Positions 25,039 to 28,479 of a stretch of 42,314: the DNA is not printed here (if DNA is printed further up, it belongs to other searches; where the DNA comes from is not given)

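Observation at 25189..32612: Compact gdh / REC-PPDK_N / sensor-PPDK_N-NTase cluster: candidate undescribed signal-regulated phospho- or nucleotidyl-transfer system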

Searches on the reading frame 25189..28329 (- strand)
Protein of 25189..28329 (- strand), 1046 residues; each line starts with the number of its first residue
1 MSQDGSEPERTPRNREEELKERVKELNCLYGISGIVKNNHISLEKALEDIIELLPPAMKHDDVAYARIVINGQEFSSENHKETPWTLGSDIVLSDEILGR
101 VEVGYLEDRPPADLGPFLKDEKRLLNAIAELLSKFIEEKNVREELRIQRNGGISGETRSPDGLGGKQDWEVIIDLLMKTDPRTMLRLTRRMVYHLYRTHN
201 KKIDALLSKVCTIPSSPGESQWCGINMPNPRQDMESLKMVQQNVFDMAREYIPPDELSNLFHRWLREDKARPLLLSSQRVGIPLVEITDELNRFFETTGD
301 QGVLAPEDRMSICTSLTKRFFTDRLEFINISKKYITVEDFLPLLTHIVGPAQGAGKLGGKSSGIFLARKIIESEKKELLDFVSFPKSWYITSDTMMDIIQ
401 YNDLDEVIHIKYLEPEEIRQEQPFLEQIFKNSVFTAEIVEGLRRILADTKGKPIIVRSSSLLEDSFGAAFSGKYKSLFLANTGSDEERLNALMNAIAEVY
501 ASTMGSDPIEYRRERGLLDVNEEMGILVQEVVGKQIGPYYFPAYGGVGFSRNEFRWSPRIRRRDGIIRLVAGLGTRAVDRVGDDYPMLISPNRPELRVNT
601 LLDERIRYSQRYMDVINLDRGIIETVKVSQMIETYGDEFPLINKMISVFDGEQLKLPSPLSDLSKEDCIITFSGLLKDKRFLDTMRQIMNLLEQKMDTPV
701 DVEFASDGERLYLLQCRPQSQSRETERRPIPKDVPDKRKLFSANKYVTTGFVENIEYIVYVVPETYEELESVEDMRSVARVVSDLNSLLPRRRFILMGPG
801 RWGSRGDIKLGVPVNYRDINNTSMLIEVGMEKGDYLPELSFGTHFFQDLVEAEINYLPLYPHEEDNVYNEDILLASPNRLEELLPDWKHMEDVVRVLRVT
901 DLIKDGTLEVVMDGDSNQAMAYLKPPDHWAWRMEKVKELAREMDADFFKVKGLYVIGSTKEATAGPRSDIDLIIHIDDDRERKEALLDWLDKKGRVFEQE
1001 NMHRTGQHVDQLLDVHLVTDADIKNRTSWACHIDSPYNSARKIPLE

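Call 8: search_protein_families(library=pfam, proteins=[window:25189-28329:-], max_evalue=0.1)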
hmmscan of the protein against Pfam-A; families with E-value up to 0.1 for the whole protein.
window:25189-28329:- (1046 aa): 6 families
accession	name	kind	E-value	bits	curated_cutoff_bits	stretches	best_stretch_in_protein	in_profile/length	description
PF01326.24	PPDK_N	-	6.6e-53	180.5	27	1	356-734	3-324/328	Pyruvate phosphate dikinase, AMP/ATP-binding domain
PF01909.29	NTP_transf_2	-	1.2e-05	26.1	21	1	938-995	3-47/93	Nucleotidyltransferase domain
PF22600.2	MTPAP-like_central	-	0.00018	22.1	27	1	923-1011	12-89/139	Poly(A) RNA polymerase, mitochondrial-like, central palm domain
PF18765.7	Polbeta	-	0.00019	22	26.9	1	948-988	11-50/93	Polymerase beta, Nucleotidyltransferase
PF12633.13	Adenyl_cycl_N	-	0.029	14.8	27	1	937-995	79-135/199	Adenylate cyclase NT domain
PF10620.15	MdcG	-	0.081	13.3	26.5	0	925-990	9-73/121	Phosphoribosyl-dephospho-CoA transferase MdcG C-terminal domain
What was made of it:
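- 26128..27264 (-): P1 PPDK_N ATP-grasp domain (residues 356-734). Pfam E 6.6e-53 (call 8).
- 25192..25554 (-): P1 Pol-beta-type nucleotidyltransferase domain (residues 926-1046) with G957-S958, D969-x-D971 and D1014. Pfam PF01909 above its cut-off (call 8).
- On Pol-beta superfamily nucleotidyltransferase (minimal NTase type): PF01909 scores 26.1 bits against a 21-bit cut-off (call 8).
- Checked: NTP_transf_2 hits P1 938-995 at 26.1 bits, above the 21-bit cut-off (call 8).
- There is a weak Pfam hit to the class-I adenylate cyclase NTase domain (E 0.029, call 8). The PPDK_N domain is present (call 8).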

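Call 9: search_protein_families(library=ncbifam, proteins=[window:25189-28329:-], max_evalue=0.1)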
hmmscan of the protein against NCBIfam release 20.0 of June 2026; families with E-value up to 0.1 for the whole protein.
window:25189-28329:- (1046 aa): 17 families
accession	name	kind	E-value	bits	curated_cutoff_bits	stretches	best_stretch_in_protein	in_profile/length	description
NF005057.0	PRK06464.1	equivalog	6e-13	47.7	598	2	382-535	40-196/798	phosphoenolpyruvate synthase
TIGR01418.1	PEP_synth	equivalog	2.9e-12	45.8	739.75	1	382-727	35-337/784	pyruvate, water dikinase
NF004881.0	PRK06241.2-2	equivalog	5.2e-12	44.8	883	1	422-534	77-183/898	phosphoenolpyruvate synthase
NF004883.0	PRK06241.2-4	equivalog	1e-08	33.8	1063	1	384-548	49-213/928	phosphoenolpyruvate synthase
NF004508.0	PRK05849.1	equivalog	6.1e-08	31.1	501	1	442-504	49-106/789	hypothetical protein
NF004882.0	PRK06241.2-3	equivalog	8e-08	30.8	850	1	400-543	48-183/827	phosphoenolpyruvate synthase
NF052631.1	prodigiosin_PigC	equivalog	2e-07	29.3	1300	1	382-535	31-171/883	prodigiosin ligase PigC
NF004877.0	PRK06241.1-2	subfamily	2.8e-07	29.2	866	1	380-536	33-189/869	phosphoenolpyruvate synthase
NF041857.1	RIF_Ptrans_rph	equivalog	4.6e-07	28.6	999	1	380-535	31-186/864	rifamycin-inactivating phosphotransferase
NF004880.0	PRK06241.2-1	equivalog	5.3e-06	24.6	972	1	380-541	32-187/837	phosphoenolpyruvate synthase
NF004878.0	PRK06241.1-3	subfamily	5.9e-05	21.3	945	1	389-537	41-189/891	phosphoenolpyruvate synthase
NF052632.1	undecylprod_RedH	equivalog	6.7e-05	21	1350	1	433-629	70-242/880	undecylprodigiosin ligase RedH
NF004879.0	PRK06241.1-4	equivalog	0.0087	14.2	976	0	390-537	43-190/868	phosphoenolpyruvate synthase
NF047752.1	MntA_antitoxin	equivalog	0.0092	15.8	60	1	949-989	6-45/106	type VII toxin-antitoxin system MntA family adenylyltransferase antitoxin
NF004531.0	PRK05878.1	equivalog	0.015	13.9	456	0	470-532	143-204/534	pyruvate, phosphate dikinase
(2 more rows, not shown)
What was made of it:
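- On Rifampin phosphotransferase / PigC-type (PPDK_N + swivel, no barrel): PigC scores 29-41 bits against 1300 (call 9).
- NCBIfam's weak best hits are PEP synthases, PigC/RedH and rifamycin phosphotransferase (call 9).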

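Call 15: find_homologous_proteins(query=window:25189-28329:-)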
Query window:25189-28329:- (1046 aa): 5400 proteins with E <= 0.001 among 8000 candidates; the best 120 are listed.
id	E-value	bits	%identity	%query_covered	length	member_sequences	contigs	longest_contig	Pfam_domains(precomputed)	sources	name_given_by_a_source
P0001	0.0e+0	2381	100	100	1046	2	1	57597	PF01326.25,PF01909.30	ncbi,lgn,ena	-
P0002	0.0e+0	1791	74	100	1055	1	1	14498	PF01326.25,PF01909.30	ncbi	ncbi:MAG: PEP/pyruvate-binding domain-containing protein [Thermoplasmata archaeon]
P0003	0.0e+0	1777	73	100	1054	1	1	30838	PF18765.8,PF01326.25,PF01909.30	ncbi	-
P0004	0.0e+0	1736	72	98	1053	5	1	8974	PF18765.8,PF01326.25,PF01909.30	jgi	-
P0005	0.0e+0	1532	63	99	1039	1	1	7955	PF18765.8,PF01326.25,PF01909.30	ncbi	-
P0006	0.0e+0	1524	64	98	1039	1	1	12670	PF01326.25,PF01909.30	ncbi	-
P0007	0.0e+0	1522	63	98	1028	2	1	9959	PF01326.25,PF01909.30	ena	-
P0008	0.0e+0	1519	63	98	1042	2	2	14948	PF01326.25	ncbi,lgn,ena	-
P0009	0.0e+0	1514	63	98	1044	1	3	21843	PF01326.25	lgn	-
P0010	0.0e+0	1507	62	98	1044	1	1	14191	PF01326.25,PF01909.30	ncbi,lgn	-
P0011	0.0e+0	1505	62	99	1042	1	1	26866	PF18765.8,PF01326.25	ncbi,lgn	-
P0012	0.0e+0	1489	62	98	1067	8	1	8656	PF18765.8,PF01326.25,PF01909.30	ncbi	ncbi:MAG: PEP/pyruvate-binding domain-containing protein [Thermoplasmatota archaeon]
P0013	0.0e+0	1484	62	100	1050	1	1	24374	PF01326.25,PF01909.30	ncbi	ncbi:MAG: PEP/pyruvate-binding domain-containing protein [Thermoplasmata archaeon]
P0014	0.0e+0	1484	62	100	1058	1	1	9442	PF01326.25,PF01909.30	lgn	-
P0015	0.0e+0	1477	62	98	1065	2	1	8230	PF01326.25,PF01909.30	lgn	-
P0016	0.0e+0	1477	62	98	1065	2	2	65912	PF01326.25,PF01909.30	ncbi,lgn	ncbi:MAG: PEP/pyruvate-binding domain-containing protein [Thermoplasmata archaeon]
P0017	0.0e+0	1472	62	99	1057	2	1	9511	PF01326.25,PF01909.30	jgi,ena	-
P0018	0.0e+0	1471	62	99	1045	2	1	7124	PF01326.25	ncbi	-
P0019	0.0e+0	1467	61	100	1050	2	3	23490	PF01326.25,PF01909.30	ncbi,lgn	-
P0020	0.0e+0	1466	60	99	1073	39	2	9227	PF18765.8,PF01326.25,PF01909.30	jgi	-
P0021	0.0e+0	1455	62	99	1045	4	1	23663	PF01326.25,PF01909.30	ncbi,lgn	ncbi:MAG: PEP/pyruvate-binding domain-containing protein [Candidatus Saliniplasma sp.]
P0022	0.0e+0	1452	60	98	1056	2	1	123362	PF18765.8,PF01326.25,PF01909.30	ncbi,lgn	-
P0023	0.0e+0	1451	59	100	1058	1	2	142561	PF18765.8,PF01326.25,PF01909.30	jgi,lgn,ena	-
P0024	0.0e+0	1450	62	99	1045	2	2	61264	PF01326.25,PF01909.30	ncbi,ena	-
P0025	0.0e+0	1447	59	99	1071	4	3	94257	PF18765.8,PF01326.25,PF01909.30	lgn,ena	-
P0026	0.0e+0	1446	60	100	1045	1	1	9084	PF01326.25,PF01909.30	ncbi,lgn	-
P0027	0.0e+0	1443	60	98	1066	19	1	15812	PF18765.8,PF01326.25,PF01909.30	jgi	jgi:predicted nucleotidyltransferase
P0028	0.0e+0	1442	60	98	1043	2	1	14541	PF18765.8,PF01326.25,PF01909.30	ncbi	-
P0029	0.0e+0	1438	59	98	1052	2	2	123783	PF18765.8,PF01326.25,PF01909.30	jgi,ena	-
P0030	0.0e+0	1437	60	98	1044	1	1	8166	PF18765.8,PF01326.25,PF01909.30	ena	-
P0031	0.0e+0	1437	59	98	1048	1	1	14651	PF18765.8,PF01326.25,PF01909.30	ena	-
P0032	0.0e+0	1436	59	100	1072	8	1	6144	PF18765.8,PF22600.3,PF01326.25,PF01909.30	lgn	-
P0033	0.0e+0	1435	59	99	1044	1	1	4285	PF18765.8,PF01326.25,PF01909.30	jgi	-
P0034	0.0e+0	1435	60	98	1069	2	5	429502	PF01326.25,PF01909.30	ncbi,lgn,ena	-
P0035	0.0e+0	1434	58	99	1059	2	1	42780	PF18765.8,PF01326.25,PF01909.30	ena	-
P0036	0.0e+0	1434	59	99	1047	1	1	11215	PF18765.8,PF01326.25,PF01909.30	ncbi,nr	ncbi:MAG: pyruvate, phosphate dikinase [Thermoplasmata archaeon]|nr:MAG: pyruvate, phosphate dikinas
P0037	0.0e+0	1433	59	99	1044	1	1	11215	PF18765.8,PF01326.25,PF01909.30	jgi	-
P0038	0.0e+0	1430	59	100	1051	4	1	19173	PF01326.25,PF01909.30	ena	-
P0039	0.0e+0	1430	59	98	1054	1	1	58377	PF18765.8,PF01326.25,PF01909.30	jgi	-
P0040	0.0e+0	1429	58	98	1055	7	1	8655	PF18765.8,PF01326.25,PF01909.30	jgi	-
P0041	0.0e+0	1429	59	98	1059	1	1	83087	PF18765.8,PF01326.25,PF01909.30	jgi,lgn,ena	-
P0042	0.0e+0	1428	59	98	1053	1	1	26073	PF18765.8,PF01326.25,PF01909.30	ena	-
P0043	0.0e+0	1428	59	100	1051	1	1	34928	PF18765.8,PF01326.25,PF01909.30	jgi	jgi:predicted nucleotidyltransferase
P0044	0.0e+0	1427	58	99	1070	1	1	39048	PF18765.8,PF01326.25,PF01909.30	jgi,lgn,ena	-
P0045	0.0e+0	1427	60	99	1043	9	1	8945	PF18765.8,PF01326.25,PF01909.30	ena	-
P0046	0.0e+0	1426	59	98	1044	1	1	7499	PF18765.8,PF01326.25,PF01909.30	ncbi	-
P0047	0.0e+0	1426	60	99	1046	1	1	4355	PF18765.8,PF01326.25,PF01909.30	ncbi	-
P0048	0.0e+0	1426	58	98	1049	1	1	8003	PF18765.8,PF01326.25,PF01909.30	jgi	-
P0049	0.0e+0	1425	59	99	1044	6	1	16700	PF18765.8,PF01326.25,PF01909.30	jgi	jgi:pyruvate, water dikinase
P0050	0.0e+0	1425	59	98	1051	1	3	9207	PF18765.8,PF01326.25,PF01909.30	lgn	-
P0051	0.0e+0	1425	59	99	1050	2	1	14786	PF01326.25,PF01909.30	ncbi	-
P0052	0.0e+0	1424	60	98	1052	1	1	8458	PF18765.8,PF01326.25,PF01909.30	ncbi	-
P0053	0.0e+0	1424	59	98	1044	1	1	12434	PF18765.8,PF01326.25,PF01909.30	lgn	-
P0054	0.0e+0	1424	58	99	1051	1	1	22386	PF18765.8,PF01326.25,PF01909.30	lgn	-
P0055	0.0e+0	1423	59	98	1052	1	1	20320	PF18765.8,PF01326.25,PF01909.30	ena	-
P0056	0.0e+0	1423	59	99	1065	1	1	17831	PF18765.8,PF01326.25,PF01909.30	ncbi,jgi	-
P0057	0.0e+0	1421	59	100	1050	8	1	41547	PF18765.8,PF01326.25,PF01909.30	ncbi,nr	ncbi:hypothetical protein AYK24_03200 [Thermoplasmatales archaeon SG8-52-4]|nr:MAG: hypothetical pro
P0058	0.0e+0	1421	59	98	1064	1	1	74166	PF01326.25,PF01909.30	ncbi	ncbi:MAG: PEP/pyruvate-binding domain-containing protein [Candidatus Thermoplasmatota archaeon]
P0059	0.0e+0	1421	59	98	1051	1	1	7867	PF18765.8,PF01326.25,PF01909.30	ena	-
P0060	0.0e+0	1420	59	98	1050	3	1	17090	PF18765.8,PF01326.25,PF01909.30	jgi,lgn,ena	-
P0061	0.0e+0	1420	59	98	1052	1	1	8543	PF18765.8,PF01326.25,PF01909.30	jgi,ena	-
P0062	0.0e+0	1418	59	98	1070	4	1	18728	PF01326.25,PF01909.30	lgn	-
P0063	0.0e+0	1418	58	98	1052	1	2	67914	PF18765.8,PF01326.25,PF01909.30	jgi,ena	-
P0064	0.0e+0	1417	58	98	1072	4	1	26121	PF18765.8,PF01326.25,PF01909.30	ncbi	-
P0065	0.0e+0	1417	59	98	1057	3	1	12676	PF18765.8,PF01326.25,PF01909.30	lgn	-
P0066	0.0e+0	1416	59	99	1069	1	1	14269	PF01326.25,PF01909.30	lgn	-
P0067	0.0e+0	1416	60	98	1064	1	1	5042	PF01326.25,PF01909.30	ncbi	ncbi:MAG: PEP/pyruvate-binding domain-containing protein [Candidatus Thermoplasmatota archaeon]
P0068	0.0e+0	1416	58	98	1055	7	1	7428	PF18765.8,PF01326.25,PF01909.30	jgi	jgi:pyruvate,water dikinase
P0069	0.0e+0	1415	59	98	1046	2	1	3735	PF18765.8,PF01326.25,PF01909.30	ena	-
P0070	0.0e+0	1415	59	99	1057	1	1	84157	PF18765.8,PF01326.25,PF01909.30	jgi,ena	-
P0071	0.0e+0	1414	59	98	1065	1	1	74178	PF18765.8,PF01326.25,PF01909.30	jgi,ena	-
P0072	0.0e+0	1414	58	99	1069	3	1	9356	PF01326.25,PF01909.30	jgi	jgi:predicted nucleotidyltransferase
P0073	0.0e+0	1413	58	99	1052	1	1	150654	PF18765.8,PF01326.25,PF01909.30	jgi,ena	-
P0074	0.0e+0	1412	59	98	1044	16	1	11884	PF18765.8,PF01326.25,PF01909.30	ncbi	-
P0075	0.0e+0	1410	59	98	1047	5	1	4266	PF18765.8,PF01326.25,PF01909.30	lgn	-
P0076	0.0e+0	1410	58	98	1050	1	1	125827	PF01326.25,PF01909.30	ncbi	-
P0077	0.0e+0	1409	57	98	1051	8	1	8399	PF18765.8,PF01326.25,PF01909.30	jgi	-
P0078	0.0e+0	1408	58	98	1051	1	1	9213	PF18765.8,PF01326.25,PF01909.30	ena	-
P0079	0.0e+0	1407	58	98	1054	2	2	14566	PF18765.8,PF01326.25,PF01909.30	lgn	-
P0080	0.0e+0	1407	59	99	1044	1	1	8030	PF18765.8,PF01326.25,PF01909.30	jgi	-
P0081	0.0e+0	1407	58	98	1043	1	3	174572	PF18765.8,PF01326.25,PF01909.30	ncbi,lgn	-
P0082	0.0e+0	1406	59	99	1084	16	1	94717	PF18765.8,PF01326.25,PF01909.30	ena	-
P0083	0.0e+0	1405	58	98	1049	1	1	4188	PF18765.8,PF01326.25,PF01909.30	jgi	-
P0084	0.0e+0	1405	58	98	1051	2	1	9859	PF18765.8,PF01326.25,PF01909.30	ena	-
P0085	0.0e+0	1404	58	99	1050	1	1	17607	PF18765.8,PF01326.25,PF01909.30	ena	-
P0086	0.0e+0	1403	57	98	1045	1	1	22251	PF18765.8,PF01326.25,PF01909.30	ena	-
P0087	0.0e+0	1402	59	98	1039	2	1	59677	PF18765.8,PF01326.25,PF01909.30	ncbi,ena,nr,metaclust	ncbi:MAG: hypothetical protein AYK22_07460 [Thermoplasmatales archaeon SG8-52-3]|nr:MAG: hypothetica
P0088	0.0e+0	1402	58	98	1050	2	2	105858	PF18765.8,PF01326.25,PF01909.30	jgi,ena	-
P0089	0.0e+0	1401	58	99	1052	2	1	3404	PF18765.8,PF01326.25,PF01909.30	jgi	jgi:predicted nucleotidyltransferase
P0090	0.0e+0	1400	57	98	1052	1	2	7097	PF18765.8,PF01326.25,PF01909.30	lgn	-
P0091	0.0e+0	1399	59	98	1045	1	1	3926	PF18765.8,PF01326.25,PF01909.30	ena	-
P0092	0.0e+0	1399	57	99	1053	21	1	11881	PF18765.8,PF01326.25,PF01909.30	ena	-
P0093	0.0e+0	1399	59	98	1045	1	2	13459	PF18765.8,PF01326.25,PF01909.30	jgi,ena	-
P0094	0.0e+0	1398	59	99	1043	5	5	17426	PF18765.8,PF01326.25,PF01909.30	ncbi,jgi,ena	jgi:pyruvate, water dikinase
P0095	0.0e+0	1398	58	98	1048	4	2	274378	PF18765.8,PF01326.25,PF01909.30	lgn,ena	-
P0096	0.0e+0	1398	58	99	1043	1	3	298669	PF18765.8,PF01326.25,PF01909.30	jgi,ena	jgi:pyruvate, water dikinase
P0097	0.0e+0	1398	59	99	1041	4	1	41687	PF18765.8,PF01326.25,PF01909.30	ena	-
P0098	0.0e+0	1397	59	98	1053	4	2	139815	PF01326.25,PF01909.30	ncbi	-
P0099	0.0e+0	1397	58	98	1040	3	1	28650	PF18765.8,PF01326.25,PF01909.30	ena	-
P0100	0.0e+0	1396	59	99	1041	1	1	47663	PF01326.25,PF01909.30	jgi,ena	-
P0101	0.0e+0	1396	58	99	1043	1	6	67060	PF18765.8,PF01326.25,PF01909.30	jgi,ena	-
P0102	0.0e+0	1396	58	98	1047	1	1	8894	PF18765.8,PF01326.25,PF01909.30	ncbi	-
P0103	0.0e+0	1395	58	98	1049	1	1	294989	PF18765.8,PF01326.25,PF01909.30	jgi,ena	-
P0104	0.0e+0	1395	58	99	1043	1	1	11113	PF18765.8,PF01326.25,PF01909.30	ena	-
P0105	0.0e+0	1395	58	100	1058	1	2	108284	PF01326.25,PF01909.30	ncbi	-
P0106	0.0e+0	1395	58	98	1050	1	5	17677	PF18765.8,PF01326.25,PF01909.30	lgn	-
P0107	0.0e+0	1395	59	98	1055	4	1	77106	PF01326.25,PF01909.30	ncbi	ncbi:MAG: PEP/pyruvate-binding domain-containing protein [Candidatus Thermoplasmatota archaeon]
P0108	0.0e+0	1394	58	99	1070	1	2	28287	PF01326.25,PF01909.30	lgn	-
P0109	0.0e+0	1394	58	98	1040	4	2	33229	PF18765.8,PF01326.25,PF01909.30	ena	-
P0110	0.0e+0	1393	58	99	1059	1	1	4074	PF18765.8,PF01326.25,PF01909.30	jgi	-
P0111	0.0e+0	1392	59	98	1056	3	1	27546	PF01326.25,PF01909.30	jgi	-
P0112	0.0e+0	1392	57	98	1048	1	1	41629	PF18765.8,PF01326.25,PF01909.30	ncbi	-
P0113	0.0e+0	1391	58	98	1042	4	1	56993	PF18765.8,PF01326.25,PF01909.30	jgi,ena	-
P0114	0.0e+0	1390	57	98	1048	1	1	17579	PF18765.8,PF01326.25,PF01909.30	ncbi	-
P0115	0.0e+0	1390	58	99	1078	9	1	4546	PF18765.8,PF01326.25,PF01909.30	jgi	jgi:pyruvate,water dikinase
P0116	0.0e+0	1390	58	99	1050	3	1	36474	PF01326.25,PF01909.30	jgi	-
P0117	0.0e+0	1387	59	99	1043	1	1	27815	PF18765.8,PF01326.25,PF01909.30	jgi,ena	-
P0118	0.0e+0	1385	57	99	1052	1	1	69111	PF01326.25,PF01909.30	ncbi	-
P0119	0.0e+0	1384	58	98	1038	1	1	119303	PF18765.8,PF01326.25,PF01909.30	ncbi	-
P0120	0.0e+0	1384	58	98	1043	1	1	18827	PF18765.8,PF01326.25,PF01909.30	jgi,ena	-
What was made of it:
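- JGI and NCBI names such as 'pyruvate, water dikinase' and 'pyruvate, phosphate dikinase' are attached to homologues (call 15).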
